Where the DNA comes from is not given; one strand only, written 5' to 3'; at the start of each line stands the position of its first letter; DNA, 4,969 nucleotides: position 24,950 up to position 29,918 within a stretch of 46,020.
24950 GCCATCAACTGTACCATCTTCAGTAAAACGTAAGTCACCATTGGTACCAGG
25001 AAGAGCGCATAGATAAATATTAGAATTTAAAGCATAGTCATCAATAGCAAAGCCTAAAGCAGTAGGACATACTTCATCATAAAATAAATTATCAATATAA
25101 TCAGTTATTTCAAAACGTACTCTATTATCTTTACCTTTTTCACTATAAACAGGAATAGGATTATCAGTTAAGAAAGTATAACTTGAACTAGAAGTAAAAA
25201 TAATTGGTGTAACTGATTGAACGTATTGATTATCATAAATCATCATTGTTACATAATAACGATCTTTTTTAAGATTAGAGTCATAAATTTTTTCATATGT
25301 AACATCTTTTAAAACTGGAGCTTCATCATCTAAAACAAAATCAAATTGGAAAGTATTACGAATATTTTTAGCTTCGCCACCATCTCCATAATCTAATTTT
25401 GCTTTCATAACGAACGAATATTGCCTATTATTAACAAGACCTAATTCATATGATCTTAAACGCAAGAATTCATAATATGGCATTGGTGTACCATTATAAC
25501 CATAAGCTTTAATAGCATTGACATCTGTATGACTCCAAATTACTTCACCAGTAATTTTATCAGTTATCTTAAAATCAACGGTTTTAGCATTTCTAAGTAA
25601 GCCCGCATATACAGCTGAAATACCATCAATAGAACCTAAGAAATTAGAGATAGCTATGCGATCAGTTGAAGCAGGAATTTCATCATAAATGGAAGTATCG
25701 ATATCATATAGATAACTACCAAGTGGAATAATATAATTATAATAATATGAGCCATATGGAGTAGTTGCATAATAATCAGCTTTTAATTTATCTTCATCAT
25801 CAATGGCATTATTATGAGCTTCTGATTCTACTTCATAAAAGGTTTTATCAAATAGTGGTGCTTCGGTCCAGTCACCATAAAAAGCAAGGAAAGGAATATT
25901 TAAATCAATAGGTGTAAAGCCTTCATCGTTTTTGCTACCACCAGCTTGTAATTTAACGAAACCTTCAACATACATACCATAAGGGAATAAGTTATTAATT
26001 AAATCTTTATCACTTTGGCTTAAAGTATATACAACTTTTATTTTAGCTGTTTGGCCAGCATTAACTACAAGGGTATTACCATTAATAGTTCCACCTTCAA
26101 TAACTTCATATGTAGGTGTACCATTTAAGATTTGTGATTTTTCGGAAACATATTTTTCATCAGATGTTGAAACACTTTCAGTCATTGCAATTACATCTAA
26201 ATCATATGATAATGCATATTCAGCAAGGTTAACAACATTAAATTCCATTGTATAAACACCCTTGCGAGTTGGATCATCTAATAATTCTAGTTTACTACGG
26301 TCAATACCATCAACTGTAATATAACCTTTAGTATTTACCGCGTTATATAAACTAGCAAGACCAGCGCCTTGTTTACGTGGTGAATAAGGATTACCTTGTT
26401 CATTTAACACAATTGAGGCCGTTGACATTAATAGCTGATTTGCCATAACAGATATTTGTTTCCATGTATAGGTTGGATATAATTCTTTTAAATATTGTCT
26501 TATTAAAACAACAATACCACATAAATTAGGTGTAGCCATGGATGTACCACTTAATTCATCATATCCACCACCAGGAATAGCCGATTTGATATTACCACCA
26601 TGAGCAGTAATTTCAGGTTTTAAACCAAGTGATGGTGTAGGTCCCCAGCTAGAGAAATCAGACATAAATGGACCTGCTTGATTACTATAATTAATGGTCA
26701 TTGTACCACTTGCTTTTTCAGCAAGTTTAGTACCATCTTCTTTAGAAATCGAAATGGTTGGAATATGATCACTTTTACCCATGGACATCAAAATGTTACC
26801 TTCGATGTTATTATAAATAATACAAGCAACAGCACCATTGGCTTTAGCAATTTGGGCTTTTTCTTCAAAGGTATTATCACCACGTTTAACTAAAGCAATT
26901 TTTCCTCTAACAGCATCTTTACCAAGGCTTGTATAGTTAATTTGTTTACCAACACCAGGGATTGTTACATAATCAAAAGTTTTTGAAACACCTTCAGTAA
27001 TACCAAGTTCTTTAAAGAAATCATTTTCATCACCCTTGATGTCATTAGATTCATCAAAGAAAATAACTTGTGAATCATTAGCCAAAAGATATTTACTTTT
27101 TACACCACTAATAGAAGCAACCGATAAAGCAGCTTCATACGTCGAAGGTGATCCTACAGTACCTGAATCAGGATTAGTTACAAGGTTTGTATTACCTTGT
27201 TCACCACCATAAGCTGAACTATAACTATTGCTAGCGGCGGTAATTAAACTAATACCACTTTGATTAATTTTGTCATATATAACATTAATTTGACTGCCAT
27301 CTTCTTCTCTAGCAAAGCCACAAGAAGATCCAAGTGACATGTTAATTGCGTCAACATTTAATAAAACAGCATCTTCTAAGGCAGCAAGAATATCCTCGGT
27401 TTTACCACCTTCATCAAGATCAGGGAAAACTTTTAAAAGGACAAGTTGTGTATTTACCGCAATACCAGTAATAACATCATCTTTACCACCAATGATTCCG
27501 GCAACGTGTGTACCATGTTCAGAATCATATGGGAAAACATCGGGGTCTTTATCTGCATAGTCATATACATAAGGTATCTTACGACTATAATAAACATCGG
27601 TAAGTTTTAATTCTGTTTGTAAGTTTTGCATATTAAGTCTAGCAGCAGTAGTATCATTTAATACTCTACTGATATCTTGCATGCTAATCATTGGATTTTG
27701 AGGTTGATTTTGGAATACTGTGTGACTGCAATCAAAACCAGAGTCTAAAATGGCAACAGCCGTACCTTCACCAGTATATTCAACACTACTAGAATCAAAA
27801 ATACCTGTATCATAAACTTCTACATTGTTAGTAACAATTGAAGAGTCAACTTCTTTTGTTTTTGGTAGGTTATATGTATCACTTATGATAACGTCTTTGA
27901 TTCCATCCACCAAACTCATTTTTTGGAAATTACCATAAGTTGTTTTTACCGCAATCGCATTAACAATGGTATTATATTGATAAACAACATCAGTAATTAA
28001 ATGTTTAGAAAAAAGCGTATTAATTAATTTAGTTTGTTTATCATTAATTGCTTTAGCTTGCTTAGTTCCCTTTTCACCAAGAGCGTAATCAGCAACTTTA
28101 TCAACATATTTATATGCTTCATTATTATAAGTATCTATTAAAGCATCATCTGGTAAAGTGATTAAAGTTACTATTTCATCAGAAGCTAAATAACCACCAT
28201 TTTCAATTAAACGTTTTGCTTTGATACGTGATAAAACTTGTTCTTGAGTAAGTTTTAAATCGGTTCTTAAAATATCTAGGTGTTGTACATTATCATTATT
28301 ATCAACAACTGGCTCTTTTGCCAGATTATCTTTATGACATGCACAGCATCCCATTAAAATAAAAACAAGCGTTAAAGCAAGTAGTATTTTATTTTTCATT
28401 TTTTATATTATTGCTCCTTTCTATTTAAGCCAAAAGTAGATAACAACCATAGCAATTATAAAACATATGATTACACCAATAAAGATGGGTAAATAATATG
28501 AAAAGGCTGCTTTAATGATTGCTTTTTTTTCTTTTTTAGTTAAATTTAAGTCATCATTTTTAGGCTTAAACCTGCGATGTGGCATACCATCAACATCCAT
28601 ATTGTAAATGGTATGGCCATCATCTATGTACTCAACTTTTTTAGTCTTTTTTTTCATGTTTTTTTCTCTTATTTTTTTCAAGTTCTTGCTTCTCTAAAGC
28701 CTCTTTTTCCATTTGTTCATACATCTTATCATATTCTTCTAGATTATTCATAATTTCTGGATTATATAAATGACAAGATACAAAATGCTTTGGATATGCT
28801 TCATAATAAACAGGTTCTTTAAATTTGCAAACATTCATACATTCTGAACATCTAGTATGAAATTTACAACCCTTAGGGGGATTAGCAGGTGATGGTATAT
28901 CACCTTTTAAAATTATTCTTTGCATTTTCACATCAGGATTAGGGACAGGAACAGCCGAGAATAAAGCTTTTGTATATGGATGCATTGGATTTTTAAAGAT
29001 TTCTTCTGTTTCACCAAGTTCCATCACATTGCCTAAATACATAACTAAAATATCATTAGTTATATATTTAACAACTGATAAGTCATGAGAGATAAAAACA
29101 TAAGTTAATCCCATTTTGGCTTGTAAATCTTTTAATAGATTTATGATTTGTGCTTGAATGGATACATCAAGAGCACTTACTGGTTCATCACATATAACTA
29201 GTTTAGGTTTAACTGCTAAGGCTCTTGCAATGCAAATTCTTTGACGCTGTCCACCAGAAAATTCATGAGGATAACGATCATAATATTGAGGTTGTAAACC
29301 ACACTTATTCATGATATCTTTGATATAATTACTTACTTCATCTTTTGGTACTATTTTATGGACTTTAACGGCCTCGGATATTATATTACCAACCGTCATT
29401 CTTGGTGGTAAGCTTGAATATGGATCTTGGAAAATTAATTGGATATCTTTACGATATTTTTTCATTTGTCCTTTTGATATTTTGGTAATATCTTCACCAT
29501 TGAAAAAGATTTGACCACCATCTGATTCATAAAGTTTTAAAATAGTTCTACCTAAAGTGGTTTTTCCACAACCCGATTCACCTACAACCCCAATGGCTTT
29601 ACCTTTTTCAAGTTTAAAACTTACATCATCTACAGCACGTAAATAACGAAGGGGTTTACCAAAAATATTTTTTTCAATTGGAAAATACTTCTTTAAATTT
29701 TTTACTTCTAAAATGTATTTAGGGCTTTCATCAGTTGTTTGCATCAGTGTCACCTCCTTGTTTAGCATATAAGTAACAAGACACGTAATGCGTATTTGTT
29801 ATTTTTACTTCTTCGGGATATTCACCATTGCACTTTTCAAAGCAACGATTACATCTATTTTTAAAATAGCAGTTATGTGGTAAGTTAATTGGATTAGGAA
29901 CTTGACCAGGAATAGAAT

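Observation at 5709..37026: ~31-kb, 14-ORF single-strand operon joining a giant anchored subtilase, an Opp importer and seven modular lipoproteins: candidate protein capture, degradation and import locus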

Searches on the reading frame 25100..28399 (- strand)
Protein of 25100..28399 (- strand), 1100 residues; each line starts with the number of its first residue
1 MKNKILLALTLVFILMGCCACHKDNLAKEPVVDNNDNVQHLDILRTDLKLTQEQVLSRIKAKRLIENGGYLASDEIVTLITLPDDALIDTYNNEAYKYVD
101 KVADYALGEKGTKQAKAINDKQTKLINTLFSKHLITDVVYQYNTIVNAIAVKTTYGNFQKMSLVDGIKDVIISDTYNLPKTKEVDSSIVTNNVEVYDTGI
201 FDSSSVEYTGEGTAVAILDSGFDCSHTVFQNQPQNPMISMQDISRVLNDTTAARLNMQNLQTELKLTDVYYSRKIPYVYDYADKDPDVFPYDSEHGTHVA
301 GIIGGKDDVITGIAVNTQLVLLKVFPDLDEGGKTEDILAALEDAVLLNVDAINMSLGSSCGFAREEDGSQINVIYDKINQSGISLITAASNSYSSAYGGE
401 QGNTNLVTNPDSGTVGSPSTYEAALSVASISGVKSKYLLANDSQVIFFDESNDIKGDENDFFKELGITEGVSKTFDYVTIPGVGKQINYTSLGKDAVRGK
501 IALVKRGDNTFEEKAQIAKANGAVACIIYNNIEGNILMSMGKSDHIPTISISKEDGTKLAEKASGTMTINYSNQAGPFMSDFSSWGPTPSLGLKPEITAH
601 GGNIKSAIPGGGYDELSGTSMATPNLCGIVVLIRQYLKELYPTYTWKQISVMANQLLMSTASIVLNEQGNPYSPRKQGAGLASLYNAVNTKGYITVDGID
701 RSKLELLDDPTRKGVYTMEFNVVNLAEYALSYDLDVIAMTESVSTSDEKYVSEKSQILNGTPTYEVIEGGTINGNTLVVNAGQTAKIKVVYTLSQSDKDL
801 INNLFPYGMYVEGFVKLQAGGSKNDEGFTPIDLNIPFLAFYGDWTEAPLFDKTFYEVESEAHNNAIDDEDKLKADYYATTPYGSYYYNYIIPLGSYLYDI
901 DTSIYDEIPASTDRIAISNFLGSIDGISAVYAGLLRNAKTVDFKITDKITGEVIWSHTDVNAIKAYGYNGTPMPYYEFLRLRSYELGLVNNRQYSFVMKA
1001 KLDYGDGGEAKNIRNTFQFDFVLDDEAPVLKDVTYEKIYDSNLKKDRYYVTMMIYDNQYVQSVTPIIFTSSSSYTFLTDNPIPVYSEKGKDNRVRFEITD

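Call 43: search_solved_structures(query=window:25100-28399:-, max_evalue=0.00001)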
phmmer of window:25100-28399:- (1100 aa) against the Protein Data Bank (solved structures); distinct sequences matched with E-value up to 0.00001: 94 (the best 60 are shown).
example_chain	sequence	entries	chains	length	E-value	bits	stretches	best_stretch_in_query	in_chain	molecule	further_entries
7edd_A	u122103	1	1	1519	4.3e-60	206.8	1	186-879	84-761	C5a peptidase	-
5xya_A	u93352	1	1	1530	3.6e-58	200.4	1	280-879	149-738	Chemokine protease C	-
5xyr_A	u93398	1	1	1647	6.7e-58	199.5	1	280-879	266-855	Chemokine protease C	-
31mr_B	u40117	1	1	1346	1.3e-57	198.5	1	280-879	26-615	Cell envelope proteinase A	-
6vjb_A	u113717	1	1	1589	1.8e-57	198.1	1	280-879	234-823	Putative cell envelope proteinase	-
5xxz_A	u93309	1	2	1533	8.3e-57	195.9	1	280-879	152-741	Chemokine protease C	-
1xf1_A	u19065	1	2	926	1.8e-51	178.2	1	209-875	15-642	C5a peptidase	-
8bty_A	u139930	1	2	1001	2.7e-51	177.7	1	209-875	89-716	C5a peptidase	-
3eif_A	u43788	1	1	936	5.7e-51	176.6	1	209-875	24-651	C5a peptidase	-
7yzx_A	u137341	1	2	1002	7.6e-51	176.2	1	209-875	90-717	C5a peptidase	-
7bj3_A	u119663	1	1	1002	1.8e-50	174.9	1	209-875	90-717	C5a peptidase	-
8jmw_A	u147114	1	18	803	4.6e-36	127.2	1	291-838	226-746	S8 family serine peptidase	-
3vyv_A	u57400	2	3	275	4.7e-14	54.4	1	288-397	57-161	Subtilisin NAT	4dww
5gl8_A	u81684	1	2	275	4.8e-14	54.3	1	288-397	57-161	Subtilisin NAT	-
1mee_A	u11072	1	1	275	1.2e-13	53.1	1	288-397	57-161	MESENTERICOPEPTIDASE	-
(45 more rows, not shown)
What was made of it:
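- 20924..28399 (-): 2,491-aa subtilase. Parts: lipobox; pro-region; S8 catalytic domain (aa 210-680) with PA insert (494-559); Fn3_5 (716-837); Ig-like domains; about 850 aa of BspA-type LRR_5 repeats (about aa 1385-2240); helical stalk; C-terminal TM (aa about 2463-2485). Homology to ScpA/ScpB/SpyCEP, E 4e-60 over aa 186-879 (call 43).
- On Cell-envelope proteinase / C5a-peptidase-type subtilases (S8): Alignment to ScpA/SpyCEP runs to aa 879 (call 43). SpyCEP/CEP A E about 1e-57 to 4e-58 (call 43).
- Closest known: Streptococcal C5a peptidase. Same: These are the best sequence homologues of aa 186-879 (E 4e-60 to 6e-51, call 43).
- Homologous to ScpA/ScpB/SpyCEP at E 4e-60 (call 43). The best solved homologues are C5a peptidase and the chemokine protease SpyCEP (call 43).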

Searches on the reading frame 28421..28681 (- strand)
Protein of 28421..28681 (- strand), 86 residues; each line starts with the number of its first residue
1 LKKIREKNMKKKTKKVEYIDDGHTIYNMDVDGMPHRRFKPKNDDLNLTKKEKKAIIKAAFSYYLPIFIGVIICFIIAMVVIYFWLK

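Call 7: search_protein_families(library=pfam, proteins=[window:28421-28681:-], max_evalue=0.01)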
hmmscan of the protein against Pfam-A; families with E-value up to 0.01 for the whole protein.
window:28421-28681:- (86 aa): 1 family
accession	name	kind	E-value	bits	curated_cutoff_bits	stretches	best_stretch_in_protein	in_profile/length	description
PF09973.14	DUF2208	-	0.0023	18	24.3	1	3-80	41-111/231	Predicted membrane protein (DUF2208)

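Call 26: search_protein_families(library=ncbifam, proteins=[window:28421-28681:-], max_evalue=0.01)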
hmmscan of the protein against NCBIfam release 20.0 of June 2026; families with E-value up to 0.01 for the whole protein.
window:28421-28681:- (86 aa): 0 families

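Call 91: search_protein_families(library=pfam, alignment_id=A5, max_evalue=0.1)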
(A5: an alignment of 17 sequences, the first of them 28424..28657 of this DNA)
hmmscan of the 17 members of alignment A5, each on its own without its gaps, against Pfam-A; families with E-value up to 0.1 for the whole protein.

A. member 1, window:28424-28657:- (78 aa): 0 families

B. families by the number of members that match (of 17 scanned): 8 families
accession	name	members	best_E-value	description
PF04276.17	DUF443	1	0.0064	Protein of unknown function (DUF443)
PF17282.7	DUF5347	1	0.0083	Family of unknown function (DUF5347)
PF08576.15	DUF1764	1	0.014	Eukaryotic protein of unknown function (DUF1764)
PF03094.20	Mlo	1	0.032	Mlo family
PF04478.17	Mid2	1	0.069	Mid2 like cell wall stress sensor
PF01157.24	Ribosomal_L21e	1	0.081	Ribosomal protein L21e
PF11239.13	DUF3040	1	0.086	Protein of unknown function (DUF3040)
PF00482.28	T2SSF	1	0.098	Type II secretion system (T2SS), protein F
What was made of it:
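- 28421..28657 (-): 78-aa tail-anchored membrane protein: basic N-terminus, invariant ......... motif, C-terminal TM helix. No Pfam family (calls 7, 91).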

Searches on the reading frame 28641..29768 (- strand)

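Call 7: search_protein_families(library=pfam, proteins=[window:28641-29768:-], max_evalue=0.01)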
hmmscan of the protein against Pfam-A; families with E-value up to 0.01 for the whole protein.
window:28641-29768:- (375 aa): 7 families
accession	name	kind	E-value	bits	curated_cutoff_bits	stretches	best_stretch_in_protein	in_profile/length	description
PF00005.33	ABC_tran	-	2.8e-34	119.1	25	1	47-197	2-136/137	ABC transporter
PF08352.17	oligo_HPY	-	7.4e-20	71.6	27.1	1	249-314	1-65/65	Oligopeptide/dipeptide transporter, C-terminal region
PF13304.12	AAA_21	-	4.3e-05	24.2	27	1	163-233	231-303/304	AAA domain, putative AbiEii toxin, Type IV TA system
PF13401.12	AAA_22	-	0.00015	22.5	27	1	58-130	7-33/130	AAA domain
PF20720.3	nSTAND3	-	0.00026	21.2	27.2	1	45-99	6-59/155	Novel STAND NTPase 3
PF13166.12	AAA_13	-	0.0062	15.7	36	1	186-239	524-580/713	AAA domain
PF00485.24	PRK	-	0.0066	16.7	22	0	59-108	2-52/196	Phosphoribulokinase / Uridine kinase family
